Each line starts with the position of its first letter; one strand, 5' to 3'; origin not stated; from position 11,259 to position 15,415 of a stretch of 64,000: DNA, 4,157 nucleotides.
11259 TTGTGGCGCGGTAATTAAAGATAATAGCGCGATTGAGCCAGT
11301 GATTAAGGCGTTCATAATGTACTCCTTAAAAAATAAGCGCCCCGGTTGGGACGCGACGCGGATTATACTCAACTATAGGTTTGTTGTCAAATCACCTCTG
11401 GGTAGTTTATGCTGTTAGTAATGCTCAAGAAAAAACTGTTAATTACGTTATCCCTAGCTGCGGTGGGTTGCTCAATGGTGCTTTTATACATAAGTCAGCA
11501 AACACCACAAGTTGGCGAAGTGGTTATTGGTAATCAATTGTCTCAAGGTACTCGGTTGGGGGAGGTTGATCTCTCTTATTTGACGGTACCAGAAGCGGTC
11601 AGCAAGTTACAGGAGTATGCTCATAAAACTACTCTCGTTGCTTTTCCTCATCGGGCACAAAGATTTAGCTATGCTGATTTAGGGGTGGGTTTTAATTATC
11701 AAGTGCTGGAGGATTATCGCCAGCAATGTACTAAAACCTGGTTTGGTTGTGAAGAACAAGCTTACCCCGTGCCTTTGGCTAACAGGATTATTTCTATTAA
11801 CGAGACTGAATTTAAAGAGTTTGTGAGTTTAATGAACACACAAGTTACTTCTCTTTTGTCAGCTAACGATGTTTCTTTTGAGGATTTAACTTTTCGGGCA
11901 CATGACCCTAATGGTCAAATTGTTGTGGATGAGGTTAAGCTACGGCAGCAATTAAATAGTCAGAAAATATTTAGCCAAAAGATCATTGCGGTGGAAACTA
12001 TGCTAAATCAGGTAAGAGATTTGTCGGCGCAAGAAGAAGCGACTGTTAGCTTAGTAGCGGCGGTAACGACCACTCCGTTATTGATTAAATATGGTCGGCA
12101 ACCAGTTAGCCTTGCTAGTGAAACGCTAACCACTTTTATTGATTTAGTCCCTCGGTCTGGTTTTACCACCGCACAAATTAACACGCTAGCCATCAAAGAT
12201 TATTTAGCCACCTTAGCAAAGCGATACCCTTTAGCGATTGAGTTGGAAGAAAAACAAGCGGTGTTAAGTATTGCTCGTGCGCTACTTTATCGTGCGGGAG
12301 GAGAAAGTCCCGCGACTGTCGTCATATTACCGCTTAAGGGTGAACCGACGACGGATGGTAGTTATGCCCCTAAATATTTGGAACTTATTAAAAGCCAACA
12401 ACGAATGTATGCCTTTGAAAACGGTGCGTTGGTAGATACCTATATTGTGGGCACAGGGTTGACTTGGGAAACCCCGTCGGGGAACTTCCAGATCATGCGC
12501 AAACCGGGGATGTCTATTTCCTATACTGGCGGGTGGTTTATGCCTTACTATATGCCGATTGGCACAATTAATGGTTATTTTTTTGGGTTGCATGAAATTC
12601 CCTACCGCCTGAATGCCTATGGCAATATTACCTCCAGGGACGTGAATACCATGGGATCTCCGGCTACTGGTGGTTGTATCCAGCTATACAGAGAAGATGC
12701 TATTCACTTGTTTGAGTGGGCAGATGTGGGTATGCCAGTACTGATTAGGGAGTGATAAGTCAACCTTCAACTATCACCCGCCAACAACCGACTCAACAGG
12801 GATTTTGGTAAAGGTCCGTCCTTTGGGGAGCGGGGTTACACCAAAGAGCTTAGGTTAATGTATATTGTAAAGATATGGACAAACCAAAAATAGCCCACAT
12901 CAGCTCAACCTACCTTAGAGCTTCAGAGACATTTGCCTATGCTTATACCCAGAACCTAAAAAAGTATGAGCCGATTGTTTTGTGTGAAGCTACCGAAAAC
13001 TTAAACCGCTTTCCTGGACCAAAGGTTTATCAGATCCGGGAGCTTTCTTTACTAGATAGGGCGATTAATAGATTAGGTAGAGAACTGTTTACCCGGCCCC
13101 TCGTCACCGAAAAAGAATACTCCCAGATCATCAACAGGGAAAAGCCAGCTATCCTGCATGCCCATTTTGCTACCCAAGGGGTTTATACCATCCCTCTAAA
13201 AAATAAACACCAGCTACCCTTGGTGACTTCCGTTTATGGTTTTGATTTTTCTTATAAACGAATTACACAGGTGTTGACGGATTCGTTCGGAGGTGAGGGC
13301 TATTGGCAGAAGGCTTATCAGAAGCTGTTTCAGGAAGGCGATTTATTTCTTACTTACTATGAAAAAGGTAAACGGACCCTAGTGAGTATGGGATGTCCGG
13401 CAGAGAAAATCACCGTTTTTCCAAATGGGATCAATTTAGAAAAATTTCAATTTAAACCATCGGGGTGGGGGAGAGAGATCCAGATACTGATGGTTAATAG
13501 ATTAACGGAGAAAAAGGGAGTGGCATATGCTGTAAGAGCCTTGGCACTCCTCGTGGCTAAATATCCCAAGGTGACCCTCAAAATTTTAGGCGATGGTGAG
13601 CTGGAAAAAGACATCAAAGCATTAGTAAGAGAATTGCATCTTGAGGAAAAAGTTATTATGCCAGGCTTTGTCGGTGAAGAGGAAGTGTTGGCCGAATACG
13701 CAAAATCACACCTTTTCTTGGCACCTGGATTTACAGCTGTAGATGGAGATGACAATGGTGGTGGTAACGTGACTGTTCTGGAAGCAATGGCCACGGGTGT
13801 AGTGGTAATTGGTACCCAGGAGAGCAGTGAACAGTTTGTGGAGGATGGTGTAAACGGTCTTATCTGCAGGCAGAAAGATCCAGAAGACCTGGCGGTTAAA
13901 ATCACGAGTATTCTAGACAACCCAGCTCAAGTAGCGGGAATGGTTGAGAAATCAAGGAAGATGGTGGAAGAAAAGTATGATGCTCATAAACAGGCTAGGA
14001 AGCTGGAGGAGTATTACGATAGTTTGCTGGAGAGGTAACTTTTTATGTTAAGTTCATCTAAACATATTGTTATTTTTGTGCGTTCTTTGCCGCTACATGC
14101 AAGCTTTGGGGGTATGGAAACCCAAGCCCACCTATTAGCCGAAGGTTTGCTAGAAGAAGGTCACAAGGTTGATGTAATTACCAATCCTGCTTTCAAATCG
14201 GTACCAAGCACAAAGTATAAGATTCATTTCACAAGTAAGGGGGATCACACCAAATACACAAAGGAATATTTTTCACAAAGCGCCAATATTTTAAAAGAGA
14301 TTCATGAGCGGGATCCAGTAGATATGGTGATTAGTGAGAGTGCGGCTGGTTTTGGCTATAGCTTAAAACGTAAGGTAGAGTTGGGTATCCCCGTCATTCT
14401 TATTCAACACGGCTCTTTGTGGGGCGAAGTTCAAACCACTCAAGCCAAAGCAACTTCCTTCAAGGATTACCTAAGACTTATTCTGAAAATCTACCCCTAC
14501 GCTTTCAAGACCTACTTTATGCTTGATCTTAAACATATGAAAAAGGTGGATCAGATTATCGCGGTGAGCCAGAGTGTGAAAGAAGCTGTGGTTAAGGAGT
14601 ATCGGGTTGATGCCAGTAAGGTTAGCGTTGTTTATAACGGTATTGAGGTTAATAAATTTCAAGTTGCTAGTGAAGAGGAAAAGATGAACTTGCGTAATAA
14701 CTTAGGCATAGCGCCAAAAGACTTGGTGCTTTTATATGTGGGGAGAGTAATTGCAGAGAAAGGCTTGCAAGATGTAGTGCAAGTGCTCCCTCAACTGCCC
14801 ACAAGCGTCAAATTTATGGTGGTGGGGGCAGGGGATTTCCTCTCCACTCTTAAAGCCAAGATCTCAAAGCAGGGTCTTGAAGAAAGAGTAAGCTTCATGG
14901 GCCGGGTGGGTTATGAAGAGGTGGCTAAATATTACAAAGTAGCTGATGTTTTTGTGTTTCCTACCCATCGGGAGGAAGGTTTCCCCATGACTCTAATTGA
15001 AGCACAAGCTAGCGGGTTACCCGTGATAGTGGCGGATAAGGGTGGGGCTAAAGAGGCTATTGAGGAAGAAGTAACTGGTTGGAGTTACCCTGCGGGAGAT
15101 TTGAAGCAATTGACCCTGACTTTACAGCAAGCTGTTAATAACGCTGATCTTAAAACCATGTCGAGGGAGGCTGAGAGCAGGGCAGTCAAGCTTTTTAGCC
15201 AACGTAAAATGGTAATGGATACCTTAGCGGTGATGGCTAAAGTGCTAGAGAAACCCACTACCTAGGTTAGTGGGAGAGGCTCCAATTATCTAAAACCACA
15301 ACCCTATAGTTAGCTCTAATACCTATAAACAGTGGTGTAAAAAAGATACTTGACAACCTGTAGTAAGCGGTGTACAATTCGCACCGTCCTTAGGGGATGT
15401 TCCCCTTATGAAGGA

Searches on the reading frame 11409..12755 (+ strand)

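Call 9: search_protein_families(library=pfam, proteins=[window:11409-12755:+], max_evalue=0.01)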
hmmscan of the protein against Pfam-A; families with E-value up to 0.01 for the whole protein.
window:11409-12755:+ (448 aa): 1 family
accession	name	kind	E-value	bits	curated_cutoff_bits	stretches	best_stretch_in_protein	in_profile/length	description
PF03734.19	YkuD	-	8.9e-17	62.5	23.4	1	322-446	2-146/146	L,D-transpeptidase catalytic domain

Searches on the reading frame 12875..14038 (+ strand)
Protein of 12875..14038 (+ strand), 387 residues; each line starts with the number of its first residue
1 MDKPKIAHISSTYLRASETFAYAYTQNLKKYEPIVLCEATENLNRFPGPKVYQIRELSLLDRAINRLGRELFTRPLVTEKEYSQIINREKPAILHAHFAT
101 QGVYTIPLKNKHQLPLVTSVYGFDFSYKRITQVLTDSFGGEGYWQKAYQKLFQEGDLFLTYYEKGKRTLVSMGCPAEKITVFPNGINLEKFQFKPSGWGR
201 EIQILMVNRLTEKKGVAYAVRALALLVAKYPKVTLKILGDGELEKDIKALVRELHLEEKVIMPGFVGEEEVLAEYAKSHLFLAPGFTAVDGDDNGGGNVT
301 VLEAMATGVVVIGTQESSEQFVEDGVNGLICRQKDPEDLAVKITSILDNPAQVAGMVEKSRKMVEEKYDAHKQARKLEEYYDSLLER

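Call 9: search_protein_families(library=pfam, proteins=[window:12875-14038:+], max_evalue=0.01)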
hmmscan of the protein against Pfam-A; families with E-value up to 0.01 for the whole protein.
window:12875-14038:+ (387 aa): 6 families
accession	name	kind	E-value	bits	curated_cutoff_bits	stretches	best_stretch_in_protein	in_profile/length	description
PF00534.26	Glycos_transf_1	-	1.2e-30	106.8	26.4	1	193-363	6-172/172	Glycosyl transferases group 1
PF13692.12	Glyco_trans_1_4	-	1.4e-26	93.9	27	1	203-349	3-142/142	Glycosyl transferases group 1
PF13439.12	Glyco_transf_4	-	1.1e-11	45.5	28.5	1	62-190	44-170/170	Glycosyltransferase Family 4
PF13524.12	Glyco_trans_1_2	-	3.9e-08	33.8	25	1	231-378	13-143/144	Glycosyl transferase-like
PF13579.12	Glyco_trans_4_4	-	7.8e-06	26.8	29.7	1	81-185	62-158/158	Glycosyl transferase 4-like domain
PF13477.12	Glyco_trans_4_2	-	4.7e-05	24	23.4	1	80-128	64-113/139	Glycosyl transferase 4-like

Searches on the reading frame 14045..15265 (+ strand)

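Call 9: search_protein_families(library=pfam, proteins=[window:14045-15265:+], max_evalue=0.01)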
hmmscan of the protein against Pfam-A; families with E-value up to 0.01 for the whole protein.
window:14045-15265:+ (406 aa): 6 families
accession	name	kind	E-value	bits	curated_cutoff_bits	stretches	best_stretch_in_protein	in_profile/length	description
PF00534.26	Glycos_transf_1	-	3.9e-37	127.9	26.4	1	215-371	4-163/172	Glycosyl transferases group 1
PF13692.12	Glyco_trans_1_4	-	1.8e-31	109.7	27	1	228-365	3-141/142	Glycosyl transferases group 1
PF13439.12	Glyco_transf_4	-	4.8e-23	82.5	28.5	1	21-203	1-169/170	Glycosyltransferase Family 4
PF13579.12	Glyco_trans_4_4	-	5.3e-08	33.8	29.7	1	22-199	1-158/158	Glycosyl transferase 4-like domain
PF20706.3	GT4-conflict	-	1.7e-06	27.7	26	1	225-345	196-326/385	Family 4 Glycosyltransferase in conflict systems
PF13524.12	Glyco_trans_1_2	-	0.00075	19.9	25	1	253-379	13-128/144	Glycosyl transferase-like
